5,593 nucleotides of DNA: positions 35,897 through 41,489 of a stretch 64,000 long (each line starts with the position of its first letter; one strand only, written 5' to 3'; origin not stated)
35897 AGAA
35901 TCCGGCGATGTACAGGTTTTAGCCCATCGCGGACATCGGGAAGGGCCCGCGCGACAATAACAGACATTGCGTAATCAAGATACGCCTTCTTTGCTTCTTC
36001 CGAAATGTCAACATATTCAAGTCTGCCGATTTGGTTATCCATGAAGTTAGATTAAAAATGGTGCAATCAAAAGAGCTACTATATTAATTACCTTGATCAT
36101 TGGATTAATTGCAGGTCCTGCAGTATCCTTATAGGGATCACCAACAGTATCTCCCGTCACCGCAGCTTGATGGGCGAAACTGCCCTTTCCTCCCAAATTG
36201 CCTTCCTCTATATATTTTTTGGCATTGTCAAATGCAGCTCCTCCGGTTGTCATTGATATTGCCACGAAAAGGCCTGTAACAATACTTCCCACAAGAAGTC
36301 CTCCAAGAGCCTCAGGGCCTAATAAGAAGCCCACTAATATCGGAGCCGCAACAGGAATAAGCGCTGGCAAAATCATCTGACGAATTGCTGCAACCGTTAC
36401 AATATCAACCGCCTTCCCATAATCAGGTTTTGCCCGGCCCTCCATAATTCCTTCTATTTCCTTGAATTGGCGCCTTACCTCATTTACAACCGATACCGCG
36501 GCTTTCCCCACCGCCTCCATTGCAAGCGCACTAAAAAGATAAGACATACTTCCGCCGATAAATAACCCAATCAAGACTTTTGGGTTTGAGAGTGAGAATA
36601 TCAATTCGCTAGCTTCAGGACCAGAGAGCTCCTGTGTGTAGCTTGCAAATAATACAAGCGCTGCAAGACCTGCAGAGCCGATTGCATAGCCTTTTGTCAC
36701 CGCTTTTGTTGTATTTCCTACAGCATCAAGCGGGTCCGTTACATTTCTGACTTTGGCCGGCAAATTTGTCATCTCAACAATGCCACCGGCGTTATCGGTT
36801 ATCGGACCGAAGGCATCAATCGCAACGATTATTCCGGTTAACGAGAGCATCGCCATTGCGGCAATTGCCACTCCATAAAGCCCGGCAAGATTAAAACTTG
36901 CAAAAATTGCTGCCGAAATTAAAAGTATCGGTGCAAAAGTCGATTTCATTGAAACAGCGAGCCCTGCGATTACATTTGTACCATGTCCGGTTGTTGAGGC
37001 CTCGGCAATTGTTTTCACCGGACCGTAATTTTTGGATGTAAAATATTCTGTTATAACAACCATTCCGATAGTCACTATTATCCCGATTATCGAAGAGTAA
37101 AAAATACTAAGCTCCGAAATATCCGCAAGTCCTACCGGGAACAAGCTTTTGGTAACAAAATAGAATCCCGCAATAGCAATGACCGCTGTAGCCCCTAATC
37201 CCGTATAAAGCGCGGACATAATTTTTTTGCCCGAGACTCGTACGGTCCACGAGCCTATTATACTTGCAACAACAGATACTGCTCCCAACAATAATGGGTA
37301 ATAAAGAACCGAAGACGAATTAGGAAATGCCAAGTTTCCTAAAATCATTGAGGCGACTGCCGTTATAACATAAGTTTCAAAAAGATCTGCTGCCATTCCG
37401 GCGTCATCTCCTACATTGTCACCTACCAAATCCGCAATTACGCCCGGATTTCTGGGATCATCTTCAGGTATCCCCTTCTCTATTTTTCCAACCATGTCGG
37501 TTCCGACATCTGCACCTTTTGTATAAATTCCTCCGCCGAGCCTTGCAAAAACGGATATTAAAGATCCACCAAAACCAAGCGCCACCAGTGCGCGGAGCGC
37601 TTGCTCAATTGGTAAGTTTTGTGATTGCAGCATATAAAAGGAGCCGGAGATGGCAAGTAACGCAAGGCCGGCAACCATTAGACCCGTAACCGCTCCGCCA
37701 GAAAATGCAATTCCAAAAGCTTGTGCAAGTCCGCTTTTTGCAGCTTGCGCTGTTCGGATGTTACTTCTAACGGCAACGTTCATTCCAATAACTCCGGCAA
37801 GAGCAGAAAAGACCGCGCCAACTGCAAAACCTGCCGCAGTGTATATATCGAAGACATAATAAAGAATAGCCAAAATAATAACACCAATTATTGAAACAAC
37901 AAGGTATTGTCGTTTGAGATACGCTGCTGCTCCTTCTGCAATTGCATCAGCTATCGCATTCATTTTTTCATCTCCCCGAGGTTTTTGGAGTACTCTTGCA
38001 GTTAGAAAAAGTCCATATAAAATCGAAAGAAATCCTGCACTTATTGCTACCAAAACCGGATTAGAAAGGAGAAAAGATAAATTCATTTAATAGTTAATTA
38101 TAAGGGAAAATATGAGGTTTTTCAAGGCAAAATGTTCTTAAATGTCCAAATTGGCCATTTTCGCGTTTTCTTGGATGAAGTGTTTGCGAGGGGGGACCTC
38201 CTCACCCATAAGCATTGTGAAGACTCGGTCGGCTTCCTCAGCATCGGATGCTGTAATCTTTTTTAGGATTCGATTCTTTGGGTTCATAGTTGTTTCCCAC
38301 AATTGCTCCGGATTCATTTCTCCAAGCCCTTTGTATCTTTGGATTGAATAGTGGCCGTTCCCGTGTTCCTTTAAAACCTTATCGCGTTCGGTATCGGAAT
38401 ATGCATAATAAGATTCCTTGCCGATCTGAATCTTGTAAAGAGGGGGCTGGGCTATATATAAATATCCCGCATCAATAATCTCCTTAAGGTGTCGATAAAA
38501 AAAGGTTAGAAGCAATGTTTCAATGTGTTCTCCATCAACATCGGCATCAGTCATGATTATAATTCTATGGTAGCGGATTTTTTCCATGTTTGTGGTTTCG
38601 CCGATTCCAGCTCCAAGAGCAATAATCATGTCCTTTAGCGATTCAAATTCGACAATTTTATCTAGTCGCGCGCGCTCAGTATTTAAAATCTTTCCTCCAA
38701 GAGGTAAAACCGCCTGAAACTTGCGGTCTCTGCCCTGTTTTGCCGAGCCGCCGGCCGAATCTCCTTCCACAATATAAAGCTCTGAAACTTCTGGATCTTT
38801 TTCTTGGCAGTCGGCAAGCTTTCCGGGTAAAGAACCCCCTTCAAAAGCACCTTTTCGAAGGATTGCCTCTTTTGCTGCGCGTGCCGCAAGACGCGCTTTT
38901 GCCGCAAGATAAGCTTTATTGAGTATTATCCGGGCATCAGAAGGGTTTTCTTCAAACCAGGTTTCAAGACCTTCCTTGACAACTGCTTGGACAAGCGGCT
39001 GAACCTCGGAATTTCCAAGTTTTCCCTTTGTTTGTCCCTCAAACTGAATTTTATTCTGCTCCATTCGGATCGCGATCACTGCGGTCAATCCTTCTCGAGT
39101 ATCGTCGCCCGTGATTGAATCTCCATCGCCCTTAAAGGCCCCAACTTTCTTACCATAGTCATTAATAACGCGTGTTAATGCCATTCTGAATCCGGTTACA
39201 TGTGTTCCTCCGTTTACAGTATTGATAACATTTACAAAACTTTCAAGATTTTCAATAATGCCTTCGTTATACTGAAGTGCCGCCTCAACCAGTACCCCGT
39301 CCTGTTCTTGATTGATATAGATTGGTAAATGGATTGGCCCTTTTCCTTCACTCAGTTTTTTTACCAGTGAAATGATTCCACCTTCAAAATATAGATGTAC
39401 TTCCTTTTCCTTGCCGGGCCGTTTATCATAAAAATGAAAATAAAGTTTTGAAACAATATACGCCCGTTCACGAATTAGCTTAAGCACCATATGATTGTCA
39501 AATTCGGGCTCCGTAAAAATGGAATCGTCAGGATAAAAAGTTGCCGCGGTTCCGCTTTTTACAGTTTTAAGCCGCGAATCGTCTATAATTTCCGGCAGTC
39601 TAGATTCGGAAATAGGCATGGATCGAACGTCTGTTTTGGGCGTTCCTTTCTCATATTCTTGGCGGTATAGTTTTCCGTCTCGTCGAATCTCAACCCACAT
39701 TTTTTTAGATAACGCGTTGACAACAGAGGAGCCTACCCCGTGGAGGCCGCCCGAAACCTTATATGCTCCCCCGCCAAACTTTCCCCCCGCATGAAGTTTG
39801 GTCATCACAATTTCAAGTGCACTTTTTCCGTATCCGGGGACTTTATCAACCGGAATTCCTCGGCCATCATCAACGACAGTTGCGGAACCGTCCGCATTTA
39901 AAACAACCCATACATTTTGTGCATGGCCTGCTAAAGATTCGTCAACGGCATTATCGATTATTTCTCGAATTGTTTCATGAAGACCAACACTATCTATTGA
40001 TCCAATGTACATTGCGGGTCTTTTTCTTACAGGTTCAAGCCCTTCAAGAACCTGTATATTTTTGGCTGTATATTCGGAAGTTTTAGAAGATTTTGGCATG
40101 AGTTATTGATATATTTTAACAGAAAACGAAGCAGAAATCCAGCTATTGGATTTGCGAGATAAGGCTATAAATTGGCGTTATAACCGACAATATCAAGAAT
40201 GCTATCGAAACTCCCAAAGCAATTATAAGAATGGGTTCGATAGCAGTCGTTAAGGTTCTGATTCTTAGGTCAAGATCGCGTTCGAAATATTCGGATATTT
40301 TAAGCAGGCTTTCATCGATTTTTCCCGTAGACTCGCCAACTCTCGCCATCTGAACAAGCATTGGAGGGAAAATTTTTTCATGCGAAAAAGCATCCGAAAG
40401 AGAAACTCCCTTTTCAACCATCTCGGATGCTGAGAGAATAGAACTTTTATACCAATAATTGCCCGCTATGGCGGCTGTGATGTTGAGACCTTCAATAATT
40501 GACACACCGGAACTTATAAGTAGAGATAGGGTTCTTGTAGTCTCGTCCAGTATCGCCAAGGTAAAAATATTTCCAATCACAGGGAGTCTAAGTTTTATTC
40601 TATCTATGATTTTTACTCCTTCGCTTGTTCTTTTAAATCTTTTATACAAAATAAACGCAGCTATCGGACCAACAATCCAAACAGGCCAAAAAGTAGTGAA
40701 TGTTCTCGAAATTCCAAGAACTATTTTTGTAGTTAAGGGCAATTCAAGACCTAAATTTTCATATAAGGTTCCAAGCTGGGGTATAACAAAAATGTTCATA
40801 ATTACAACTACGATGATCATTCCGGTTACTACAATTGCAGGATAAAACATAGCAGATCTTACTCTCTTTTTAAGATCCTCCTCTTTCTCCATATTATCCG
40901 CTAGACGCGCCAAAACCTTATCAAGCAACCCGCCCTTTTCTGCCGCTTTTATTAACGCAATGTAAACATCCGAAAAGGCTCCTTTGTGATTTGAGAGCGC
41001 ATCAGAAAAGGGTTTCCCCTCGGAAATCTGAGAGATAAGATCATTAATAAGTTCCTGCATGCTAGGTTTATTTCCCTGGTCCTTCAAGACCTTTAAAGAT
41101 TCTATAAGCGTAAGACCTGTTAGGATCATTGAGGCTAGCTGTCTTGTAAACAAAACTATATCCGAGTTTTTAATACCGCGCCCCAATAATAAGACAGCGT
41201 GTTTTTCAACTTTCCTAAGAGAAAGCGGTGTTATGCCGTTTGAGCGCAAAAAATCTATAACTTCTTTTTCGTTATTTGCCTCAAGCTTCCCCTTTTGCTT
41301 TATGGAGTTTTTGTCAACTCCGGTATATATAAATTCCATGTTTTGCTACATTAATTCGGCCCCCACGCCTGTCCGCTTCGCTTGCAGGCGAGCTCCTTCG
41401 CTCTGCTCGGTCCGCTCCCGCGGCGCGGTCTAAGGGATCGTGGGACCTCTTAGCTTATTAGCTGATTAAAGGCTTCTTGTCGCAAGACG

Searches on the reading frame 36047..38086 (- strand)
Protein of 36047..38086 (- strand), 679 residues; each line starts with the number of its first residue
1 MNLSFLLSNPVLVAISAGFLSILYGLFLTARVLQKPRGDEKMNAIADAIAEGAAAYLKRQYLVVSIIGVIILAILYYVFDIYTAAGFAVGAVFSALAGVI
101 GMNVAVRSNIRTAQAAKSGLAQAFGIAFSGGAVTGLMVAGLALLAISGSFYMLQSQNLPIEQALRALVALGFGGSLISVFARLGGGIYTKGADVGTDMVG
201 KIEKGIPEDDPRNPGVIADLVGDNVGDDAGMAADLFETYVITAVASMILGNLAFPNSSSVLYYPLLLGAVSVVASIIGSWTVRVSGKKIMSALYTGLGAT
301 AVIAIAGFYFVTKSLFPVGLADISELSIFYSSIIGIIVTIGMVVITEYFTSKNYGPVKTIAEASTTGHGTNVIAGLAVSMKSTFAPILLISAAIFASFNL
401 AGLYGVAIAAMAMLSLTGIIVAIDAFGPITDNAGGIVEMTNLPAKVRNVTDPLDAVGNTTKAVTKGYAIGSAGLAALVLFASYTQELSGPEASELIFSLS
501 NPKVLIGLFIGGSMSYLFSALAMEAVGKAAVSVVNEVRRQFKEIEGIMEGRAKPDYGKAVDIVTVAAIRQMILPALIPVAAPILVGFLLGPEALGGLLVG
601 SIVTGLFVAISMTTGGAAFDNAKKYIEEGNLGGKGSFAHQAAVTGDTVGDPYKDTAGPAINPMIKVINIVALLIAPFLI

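Call 27: search_protein_families(library=pfam, proteins=[window:36047-38086:-], max_evalue=0.001)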
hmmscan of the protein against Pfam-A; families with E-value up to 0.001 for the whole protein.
window:36047-38086:- (679 aa): 1 family
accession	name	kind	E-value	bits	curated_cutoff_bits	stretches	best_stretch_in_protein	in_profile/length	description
PF03030.21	H_PPase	-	1.1e-260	867.3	29.7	1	20-674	2-645/645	Inorganic H+ pyrophosphatase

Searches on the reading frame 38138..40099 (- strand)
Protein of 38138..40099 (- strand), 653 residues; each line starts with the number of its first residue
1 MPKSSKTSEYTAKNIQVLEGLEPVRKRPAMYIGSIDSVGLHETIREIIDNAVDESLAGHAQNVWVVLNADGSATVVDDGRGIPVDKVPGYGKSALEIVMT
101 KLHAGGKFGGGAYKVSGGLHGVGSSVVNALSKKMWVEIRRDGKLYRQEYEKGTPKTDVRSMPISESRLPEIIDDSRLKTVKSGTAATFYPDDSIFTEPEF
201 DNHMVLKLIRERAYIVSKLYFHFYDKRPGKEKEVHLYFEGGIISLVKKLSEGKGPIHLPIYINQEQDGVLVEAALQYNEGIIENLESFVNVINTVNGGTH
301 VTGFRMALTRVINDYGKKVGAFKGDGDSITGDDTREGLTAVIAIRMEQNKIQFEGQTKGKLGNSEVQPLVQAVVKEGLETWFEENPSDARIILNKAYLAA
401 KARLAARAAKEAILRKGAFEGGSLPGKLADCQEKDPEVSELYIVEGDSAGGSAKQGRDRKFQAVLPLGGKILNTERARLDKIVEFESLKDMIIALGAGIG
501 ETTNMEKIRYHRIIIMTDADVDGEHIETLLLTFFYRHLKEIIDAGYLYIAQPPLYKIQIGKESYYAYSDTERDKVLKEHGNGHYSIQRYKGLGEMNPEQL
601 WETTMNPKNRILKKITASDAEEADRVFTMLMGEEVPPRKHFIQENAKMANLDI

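Call 27: search_protein_families(library=pfam, proteins=[window:38138-40099:-], max_evalue=0.001)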
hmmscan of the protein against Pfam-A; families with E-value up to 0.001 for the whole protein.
window:38138-40099:- (653 aa): 4 families
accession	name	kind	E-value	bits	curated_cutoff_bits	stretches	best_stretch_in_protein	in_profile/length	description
PF00204.31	DNA_gyraseB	-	8.1e-52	175.6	27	1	241-411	1-172/173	DNA gyrase B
PF00986.26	DNA_gyraseB_C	-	1.9e-30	105.3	29.8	1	582-643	2-63/63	DNA gyrase B subunit, carboxyl terminus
PF01751.28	Toprim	-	2e-18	66.8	23.1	1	440-550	1-94/96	Toprim domain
PF02518.31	HATPase_c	-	1.3e-14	55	26.4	1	36-152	2-100/111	Histidine kinase-, DNA gyrase B-, and HSP90-like ATPase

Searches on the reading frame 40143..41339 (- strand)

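Call 27: search_protein_families(library=pfam, proteins=[window:40143-41339:-], max_evalue=0.001)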
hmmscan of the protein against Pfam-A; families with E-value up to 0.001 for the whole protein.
window:40143-41339:- (398 aa): 1 family
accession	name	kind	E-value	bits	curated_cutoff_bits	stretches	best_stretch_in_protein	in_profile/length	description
PF00482.28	T2SSF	-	7.8e-60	200.8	25.2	2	64-187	1-125/125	Type II secretion system (T2SS), protein F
